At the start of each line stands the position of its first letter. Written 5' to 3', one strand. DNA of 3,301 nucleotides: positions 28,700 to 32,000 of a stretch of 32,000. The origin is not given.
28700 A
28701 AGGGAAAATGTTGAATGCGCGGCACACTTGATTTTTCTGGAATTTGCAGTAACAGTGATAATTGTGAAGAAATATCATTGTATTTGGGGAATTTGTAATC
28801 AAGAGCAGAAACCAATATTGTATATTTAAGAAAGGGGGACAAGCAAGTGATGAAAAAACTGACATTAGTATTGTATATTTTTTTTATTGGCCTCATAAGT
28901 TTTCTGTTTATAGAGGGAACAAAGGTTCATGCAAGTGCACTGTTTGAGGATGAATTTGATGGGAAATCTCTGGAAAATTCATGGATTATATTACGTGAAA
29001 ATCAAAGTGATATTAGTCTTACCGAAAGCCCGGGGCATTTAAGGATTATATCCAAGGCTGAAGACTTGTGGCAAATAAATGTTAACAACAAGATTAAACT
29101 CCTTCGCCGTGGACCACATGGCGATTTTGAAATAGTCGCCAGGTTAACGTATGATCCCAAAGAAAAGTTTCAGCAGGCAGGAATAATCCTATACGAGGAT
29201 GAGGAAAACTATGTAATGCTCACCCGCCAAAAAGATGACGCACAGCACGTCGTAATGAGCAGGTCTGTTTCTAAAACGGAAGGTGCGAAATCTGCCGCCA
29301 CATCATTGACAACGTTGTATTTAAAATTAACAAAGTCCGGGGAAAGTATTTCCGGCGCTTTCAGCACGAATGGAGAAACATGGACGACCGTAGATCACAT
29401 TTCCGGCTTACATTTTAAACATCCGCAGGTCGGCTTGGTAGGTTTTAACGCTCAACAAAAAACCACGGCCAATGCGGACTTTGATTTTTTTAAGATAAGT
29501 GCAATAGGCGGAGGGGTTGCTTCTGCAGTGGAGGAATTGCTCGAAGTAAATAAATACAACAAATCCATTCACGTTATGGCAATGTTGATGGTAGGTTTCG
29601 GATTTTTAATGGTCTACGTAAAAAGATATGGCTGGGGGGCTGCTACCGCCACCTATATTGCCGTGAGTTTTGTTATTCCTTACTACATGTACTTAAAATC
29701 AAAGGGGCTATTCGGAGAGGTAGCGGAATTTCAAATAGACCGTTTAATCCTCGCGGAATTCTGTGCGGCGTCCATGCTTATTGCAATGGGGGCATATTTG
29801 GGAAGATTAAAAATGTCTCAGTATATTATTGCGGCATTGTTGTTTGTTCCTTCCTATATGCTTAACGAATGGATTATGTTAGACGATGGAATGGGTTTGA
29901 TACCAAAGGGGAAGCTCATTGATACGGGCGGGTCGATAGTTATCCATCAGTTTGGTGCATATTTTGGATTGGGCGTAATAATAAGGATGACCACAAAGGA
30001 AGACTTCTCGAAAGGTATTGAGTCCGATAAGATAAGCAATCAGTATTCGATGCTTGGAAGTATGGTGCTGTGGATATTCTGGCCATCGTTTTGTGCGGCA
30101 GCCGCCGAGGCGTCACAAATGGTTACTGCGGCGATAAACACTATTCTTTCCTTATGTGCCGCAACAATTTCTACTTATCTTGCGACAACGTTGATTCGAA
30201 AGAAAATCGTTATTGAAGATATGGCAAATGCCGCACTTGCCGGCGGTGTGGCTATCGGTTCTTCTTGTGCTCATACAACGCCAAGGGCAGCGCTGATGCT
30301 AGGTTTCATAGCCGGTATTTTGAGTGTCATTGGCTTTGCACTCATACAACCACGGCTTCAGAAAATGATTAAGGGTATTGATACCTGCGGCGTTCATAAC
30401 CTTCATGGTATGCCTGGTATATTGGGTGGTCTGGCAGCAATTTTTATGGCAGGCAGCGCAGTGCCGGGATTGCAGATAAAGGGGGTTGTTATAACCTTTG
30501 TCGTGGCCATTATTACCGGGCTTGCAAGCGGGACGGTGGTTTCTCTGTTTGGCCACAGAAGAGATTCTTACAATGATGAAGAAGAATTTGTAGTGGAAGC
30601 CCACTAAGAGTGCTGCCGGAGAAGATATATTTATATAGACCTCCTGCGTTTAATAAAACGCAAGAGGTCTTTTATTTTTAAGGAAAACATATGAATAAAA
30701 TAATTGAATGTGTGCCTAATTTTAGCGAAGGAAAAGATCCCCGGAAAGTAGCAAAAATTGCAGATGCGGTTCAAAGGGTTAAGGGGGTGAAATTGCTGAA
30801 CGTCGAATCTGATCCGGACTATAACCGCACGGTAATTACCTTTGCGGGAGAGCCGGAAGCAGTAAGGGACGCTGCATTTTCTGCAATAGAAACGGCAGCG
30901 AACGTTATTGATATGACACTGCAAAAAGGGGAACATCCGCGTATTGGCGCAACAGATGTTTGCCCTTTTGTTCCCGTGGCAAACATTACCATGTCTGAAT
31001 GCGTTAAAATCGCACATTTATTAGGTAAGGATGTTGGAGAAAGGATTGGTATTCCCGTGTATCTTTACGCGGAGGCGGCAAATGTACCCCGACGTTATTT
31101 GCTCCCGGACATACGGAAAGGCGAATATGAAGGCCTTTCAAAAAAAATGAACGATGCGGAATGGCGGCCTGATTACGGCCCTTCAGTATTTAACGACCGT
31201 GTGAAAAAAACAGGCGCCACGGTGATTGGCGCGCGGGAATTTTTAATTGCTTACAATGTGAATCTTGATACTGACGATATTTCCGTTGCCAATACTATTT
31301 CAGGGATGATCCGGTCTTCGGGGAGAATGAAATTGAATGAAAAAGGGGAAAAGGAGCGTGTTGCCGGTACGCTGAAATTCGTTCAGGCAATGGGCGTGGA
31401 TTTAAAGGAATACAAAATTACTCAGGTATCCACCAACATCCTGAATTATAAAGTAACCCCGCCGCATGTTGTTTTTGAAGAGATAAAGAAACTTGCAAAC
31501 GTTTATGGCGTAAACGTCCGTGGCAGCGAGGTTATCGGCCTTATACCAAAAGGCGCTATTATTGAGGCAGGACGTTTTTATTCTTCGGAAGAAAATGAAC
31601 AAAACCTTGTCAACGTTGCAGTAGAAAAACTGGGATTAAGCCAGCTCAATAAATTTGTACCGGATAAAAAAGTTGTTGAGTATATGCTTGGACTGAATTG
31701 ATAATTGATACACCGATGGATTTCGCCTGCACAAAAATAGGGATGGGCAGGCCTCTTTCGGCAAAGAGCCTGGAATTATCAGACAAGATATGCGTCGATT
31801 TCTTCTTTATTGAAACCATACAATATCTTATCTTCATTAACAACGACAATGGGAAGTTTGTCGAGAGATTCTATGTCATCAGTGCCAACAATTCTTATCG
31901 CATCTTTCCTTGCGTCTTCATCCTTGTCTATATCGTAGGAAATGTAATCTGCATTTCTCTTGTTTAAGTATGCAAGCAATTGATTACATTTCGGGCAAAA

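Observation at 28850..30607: Exported ConA-like (DUF1349/GH43-C-like) domain fused to an Rh-type ammonium/gas channel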

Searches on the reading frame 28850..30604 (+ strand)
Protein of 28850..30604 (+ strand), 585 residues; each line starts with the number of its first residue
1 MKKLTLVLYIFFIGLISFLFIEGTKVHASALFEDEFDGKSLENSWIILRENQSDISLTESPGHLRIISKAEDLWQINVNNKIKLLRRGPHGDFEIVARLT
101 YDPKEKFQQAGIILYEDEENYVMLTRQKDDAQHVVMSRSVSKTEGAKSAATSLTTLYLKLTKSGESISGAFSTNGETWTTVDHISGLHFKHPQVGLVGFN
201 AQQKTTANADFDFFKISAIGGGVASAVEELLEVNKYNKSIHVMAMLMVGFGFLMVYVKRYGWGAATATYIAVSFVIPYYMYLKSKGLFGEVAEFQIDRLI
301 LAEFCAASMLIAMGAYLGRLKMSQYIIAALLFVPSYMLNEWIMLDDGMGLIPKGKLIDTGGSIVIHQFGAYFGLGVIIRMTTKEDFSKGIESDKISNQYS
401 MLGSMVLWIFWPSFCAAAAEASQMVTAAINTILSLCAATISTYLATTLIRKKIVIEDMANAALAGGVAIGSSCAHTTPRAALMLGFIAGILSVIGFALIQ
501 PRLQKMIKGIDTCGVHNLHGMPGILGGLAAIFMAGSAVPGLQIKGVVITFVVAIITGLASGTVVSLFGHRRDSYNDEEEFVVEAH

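Call 4: search_protein_families(library=pfam, proteins=[window:28850-30604:+], max_evalue=1)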
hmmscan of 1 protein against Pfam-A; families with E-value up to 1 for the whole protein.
window:28850-30604:+ (585 aa): 3 families
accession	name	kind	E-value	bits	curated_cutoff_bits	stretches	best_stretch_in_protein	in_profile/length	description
PF00909.26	Ammonium_transp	-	1.2e-48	166.2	23.2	1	237-568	38-376/399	Ammonium Transporter Family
PF17851.8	GH43_C2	-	7.1e-24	85.1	22.7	1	34-216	2-202/203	Beta xylosidase C-terminal Concanavalin A-like domain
PF07081.18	DUF1349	-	1.3e-13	51.5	32.4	1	69-217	22-177/179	Protein of unknown function (DUF1349)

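Call 5: search_protein_families(library=ncbifam, proteins=[window:28850-30604:+], max_evalue=1)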
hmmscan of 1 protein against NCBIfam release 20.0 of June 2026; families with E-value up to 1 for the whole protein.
window:28850-30604:+ (585 aa): 4 families
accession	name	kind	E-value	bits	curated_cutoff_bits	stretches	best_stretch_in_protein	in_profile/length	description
TIGR00836.1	amt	subfamily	4.1e-30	105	343.3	1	239-539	32-336/406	ammonium transporter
TIGR03644.1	marine_trans_1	hypoth_equivalog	5.5e-18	64.9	514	1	283-565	92-375/404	probable ammonium transporter, marine subtype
NF007947.0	PRK10666.1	equivalog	4.9e-15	55.4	657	1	240-547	64-369/428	ammonium transporter AmtB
NF052597.1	FILTED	domain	0.09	13.1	40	1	428-506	3-77/110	FILTED domain-containing surface protein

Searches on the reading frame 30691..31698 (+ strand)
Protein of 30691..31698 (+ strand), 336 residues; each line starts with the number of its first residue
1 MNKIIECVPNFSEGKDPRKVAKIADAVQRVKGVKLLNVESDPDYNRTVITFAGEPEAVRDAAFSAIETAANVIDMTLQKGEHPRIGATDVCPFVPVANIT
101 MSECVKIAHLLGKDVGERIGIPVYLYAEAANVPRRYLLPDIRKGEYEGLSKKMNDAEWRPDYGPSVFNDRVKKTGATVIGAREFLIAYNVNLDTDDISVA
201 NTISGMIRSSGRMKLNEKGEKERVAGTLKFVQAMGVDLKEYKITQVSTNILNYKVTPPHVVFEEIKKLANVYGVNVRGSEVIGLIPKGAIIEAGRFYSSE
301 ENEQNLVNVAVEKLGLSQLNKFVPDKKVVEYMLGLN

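Call 68: search_protein_families(library=pfam, proteins=[window:30691-31698:+], max_evalue=0.01)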
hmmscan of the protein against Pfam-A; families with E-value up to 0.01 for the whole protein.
window:30691-31698:+ (336 aa): 2 families
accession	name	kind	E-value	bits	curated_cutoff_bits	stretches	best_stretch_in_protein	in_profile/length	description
PF07837.17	FTCD_N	-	1.4e-70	237.1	27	1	4-182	1-176/176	Formiminotransferase domain, N-terminal subdomain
PF02971.19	FTCD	-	1e-43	149.2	24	1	184-331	1-145/145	Formiminotransferase domain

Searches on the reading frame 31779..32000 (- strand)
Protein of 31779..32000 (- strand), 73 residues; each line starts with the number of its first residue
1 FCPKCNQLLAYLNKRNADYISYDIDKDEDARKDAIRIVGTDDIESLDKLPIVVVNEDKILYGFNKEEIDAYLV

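Call 68: search_protein_families(library=pfam, proteins=[window:31779-32000:-], max_evalue=0.01)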
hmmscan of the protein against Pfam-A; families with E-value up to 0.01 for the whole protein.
window:31779-32000:- (73 aa): 1 family
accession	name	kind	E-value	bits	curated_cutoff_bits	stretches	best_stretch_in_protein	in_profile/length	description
PF00462.30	Glutaredoxin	-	1e-07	32.5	22.9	1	2-56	9-57/60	Glutaredoxin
